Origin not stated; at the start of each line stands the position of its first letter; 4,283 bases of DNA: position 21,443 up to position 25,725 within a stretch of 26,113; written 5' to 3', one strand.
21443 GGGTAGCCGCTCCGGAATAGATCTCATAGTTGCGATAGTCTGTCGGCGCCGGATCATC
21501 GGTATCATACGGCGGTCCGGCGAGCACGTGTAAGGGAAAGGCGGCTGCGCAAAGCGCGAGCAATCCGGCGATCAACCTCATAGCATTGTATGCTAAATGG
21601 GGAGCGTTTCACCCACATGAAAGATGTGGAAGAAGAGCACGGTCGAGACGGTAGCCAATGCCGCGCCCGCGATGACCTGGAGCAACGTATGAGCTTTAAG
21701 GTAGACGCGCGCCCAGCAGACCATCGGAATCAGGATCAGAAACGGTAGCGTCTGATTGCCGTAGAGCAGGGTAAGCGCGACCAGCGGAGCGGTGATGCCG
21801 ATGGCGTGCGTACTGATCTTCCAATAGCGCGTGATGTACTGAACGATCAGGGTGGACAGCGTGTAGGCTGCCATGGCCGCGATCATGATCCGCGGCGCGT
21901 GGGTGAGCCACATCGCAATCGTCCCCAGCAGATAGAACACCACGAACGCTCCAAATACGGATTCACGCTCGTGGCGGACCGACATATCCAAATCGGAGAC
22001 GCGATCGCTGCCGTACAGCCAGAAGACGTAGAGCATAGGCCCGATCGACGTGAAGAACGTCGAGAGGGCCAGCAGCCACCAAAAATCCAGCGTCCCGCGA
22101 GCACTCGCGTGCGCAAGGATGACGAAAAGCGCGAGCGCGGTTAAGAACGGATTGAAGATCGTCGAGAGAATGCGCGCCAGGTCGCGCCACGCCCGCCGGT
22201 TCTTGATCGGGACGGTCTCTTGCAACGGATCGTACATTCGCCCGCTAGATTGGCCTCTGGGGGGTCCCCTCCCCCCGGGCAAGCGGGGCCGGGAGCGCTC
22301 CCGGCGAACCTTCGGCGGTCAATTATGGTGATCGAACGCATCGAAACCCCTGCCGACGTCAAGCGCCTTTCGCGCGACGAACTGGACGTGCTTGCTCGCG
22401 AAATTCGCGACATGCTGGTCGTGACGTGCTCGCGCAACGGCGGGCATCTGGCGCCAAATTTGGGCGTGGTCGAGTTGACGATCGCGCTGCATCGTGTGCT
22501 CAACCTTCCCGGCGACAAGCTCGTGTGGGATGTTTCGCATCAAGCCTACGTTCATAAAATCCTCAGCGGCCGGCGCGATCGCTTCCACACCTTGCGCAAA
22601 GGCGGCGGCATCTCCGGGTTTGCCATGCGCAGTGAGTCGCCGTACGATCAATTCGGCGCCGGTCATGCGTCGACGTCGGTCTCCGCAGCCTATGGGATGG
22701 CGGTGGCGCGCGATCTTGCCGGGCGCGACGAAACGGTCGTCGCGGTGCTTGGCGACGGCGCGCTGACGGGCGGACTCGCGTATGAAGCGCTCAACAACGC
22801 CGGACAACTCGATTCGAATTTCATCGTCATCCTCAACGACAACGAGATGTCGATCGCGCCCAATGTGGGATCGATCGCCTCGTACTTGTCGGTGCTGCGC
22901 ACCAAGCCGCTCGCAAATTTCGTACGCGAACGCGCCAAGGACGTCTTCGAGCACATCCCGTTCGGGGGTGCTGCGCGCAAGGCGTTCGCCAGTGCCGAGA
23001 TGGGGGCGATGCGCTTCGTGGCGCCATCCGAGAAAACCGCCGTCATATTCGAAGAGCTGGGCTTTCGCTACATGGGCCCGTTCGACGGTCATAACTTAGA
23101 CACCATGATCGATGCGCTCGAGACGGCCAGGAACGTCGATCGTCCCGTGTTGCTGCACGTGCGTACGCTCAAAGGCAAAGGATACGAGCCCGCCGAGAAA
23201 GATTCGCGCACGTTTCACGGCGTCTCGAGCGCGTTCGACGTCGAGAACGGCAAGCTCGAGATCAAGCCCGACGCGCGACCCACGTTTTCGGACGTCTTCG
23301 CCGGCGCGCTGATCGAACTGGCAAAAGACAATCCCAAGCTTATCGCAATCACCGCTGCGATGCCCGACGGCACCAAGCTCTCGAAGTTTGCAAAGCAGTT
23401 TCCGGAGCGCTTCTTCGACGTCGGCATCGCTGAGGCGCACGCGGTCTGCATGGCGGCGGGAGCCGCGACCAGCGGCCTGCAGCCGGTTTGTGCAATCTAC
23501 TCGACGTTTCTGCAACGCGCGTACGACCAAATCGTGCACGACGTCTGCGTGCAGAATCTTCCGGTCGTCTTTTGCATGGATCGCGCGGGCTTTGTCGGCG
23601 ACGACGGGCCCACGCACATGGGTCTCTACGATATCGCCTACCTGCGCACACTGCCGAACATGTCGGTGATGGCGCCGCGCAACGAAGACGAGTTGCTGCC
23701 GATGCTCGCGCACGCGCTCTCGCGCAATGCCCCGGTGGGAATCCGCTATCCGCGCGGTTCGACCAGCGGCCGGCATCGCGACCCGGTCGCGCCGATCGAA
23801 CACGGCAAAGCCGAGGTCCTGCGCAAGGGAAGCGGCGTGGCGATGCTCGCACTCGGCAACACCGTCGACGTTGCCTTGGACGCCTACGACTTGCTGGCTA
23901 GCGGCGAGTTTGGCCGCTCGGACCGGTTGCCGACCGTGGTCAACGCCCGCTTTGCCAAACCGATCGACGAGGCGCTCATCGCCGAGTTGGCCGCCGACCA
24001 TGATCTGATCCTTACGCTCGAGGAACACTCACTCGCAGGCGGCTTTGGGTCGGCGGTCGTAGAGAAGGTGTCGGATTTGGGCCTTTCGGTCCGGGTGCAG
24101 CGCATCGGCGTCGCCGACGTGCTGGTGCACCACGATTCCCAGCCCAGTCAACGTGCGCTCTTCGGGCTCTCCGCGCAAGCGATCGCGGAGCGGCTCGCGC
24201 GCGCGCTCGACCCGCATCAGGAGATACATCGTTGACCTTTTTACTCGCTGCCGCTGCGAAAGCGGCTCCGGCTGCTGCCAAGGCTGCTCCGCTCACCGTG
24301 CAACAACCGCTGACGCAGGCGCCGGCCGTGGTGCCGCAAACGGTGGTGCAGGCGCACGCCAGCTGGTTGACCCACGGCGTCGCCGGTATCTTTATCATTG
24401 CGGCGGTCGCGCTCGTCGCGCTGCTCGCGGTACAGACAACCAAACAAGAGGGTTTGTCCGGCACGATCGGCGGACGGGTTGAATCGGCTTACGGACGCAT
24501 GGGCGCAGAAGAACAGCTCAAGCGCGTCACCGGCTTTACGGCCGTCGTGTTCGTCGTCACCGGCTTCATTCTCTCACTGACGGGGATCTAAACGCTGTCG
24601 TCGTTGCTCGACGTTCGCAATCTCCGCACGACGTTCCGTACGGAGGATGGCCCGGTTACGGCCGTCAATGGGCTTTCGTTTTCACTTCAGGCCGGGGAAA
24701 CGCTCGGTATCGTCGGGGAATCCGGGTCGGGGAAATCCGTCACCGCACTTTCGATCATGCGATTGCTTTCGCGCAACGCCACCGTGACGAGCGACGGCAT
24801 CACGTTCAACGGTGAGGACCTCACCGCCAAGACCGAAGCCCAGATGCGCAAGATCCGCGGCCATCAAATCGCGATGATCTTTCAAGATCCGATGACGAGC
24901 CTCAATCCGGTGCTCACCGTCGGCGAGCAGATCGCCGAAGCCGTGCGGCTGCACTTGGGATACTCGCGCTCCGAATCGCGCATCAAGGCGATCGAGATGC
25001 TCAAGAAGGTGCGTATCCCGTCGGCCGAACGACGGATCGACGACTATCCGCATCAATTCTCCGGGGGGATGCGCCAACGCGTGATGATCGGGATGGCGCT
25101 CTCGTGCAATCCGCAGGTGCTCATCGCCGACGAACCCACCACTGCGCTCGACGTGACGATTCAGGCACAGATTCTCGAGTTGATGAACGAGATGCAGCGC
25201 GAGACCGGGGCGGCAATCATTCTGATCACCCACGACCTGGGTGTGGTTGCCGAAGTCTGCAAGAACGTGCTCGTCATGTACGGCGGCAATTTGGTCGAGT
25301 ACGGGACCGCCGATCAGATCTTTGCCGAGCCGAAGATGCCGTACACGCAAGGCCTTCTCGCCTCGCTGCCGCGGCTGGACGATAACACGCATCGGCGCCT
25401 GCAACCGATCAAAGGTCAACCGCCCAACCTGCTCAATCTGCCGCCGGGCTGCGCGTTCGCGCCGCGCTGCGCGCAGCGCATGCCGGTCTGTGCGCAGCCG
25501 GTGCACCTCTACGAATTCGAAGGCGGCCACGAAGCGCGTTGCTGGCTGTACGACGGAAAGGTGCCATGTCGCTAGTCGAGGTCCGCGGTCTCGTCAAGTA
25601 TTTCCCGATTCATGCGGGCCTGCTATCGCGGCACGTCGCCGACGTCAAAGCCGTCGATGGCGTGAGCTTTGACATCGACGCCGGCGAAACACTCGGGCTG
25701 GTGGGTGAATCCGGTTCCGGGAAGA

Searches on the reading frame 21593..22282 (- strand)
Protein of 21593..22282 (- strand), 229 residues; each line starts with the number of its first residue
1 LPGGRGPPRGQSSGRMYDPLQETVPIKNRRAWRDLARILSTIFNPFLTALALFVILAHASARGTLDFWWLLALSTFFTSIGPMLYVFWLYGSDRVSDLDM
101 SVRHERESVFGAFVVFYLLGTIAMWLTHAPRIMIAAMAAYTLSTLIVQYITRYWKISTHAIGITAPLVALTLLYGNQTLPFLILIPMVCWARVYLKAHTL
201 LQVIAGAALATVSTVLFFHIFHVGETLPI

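Call 6: search_protein_families(library=pfam, proteins=[window:21593-22282:-], max_evalue=0.001)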
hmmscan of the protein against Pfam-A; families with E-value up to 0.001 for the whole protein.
window:21593-22282:- (229 aa): 1 family
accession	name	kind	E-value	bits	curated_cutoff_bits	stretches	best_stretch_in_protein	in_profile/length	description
PF01569.27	PAP2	-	0.00026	21.2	27.2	1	156-221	52-125/130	PAP2 superfamily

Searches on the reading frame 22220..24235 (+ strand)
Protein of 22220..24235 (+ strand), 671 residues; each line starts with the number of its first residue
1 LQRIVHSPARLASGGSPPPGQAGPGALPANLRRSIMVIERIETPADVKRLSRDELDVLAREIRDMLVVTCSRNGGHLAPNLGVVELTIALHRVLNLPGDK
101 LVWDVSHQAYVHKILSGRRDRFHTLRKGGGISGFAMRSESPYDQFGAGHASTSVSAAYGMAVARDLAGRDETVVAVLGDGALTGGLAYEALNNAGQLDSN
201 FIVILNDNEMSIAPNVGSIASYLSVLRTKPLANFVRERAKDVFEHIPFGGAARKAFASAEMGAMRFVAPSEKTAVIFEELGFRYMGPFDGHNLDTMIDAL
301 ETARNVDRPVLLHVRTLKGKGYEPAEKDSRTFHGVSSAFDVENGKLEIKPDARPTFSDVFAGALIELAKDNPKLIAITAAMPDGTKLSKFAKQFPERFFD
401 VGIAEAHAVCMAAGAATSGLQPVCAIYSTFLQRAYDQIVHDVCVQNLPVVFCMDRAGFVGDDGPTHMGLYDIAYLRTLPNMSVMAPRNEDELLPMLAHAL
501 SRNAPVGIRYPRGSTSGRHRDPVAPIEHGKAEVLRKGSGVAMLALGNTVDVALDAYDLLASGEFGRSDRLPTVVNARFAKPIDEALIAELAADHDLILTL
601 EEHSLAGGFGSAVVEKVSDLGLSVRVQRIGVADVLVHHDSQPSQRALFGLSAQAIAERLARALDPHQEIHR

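Call 43: search_protein_families(library=pfam, proteins=[window:22220-24235:+], max_evalue=0.001)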
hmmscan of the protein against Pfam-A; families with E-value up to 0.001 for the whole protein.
window:22220-24235:+ (671 aa): 6 families
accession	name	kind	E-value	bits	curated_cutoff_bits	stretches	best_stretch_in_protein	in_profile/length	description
PF13292.11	DXP_synthase_N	-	2.3e-112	375.2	21.2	1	39-316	2-274/274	1-deoxy-D-xylulose-5-phosphate synthase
PF02779.29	Transket_pyr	-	5.9e-45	153.5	27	1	355-514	4-171/174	Transketolase, pyrimidine binding domain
PF02780.25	Transketolase_C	-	7.6e-25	87.7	25.9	1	529-655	1-124/124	Transketolase, C-terminal domain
PF00456.26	Transketolase_N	-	5.9e-09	35.8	22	0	270-336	196-262/334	Transketolase, thiamine diphosphate binding domain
PF02775.26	TPP_enzyme_C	-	2e-05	24.9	21.9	1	142-210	22-84/151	Thiamine pyrophosphate enzyme, C-terminal TPP binding domain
PF00676.26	E1_dh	-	4.7e-05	22.9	22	1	146-212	101-165/300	Dehydrogenase E1 component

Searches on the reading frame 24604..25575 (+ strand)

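Call 6: search_protein_families(library=pfam, proteins=[window:24604-25575:+], max_evalue=0.001)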
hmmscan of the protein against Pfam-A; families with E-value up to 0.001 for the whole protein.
window:24604-25575:+ (323 aa): 3 families
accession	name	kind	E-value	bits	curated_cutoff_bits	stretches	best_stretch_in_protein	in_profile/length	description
PF00005.33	ABC_tran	-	3.6e-32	112.3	25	1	22-180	2-137/137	ABC transporter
PF08352.17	oligo_HPY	-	7.8e-22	77.9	27.1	1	231-296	1-65/65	Oligopeptide/dipeptide transporter, C-terminal region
PF13304.12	AAA_21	-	4e-09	37.4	27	1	142-215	228-303/304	AAA domain, putative AbiEii toxin, Type IV TA system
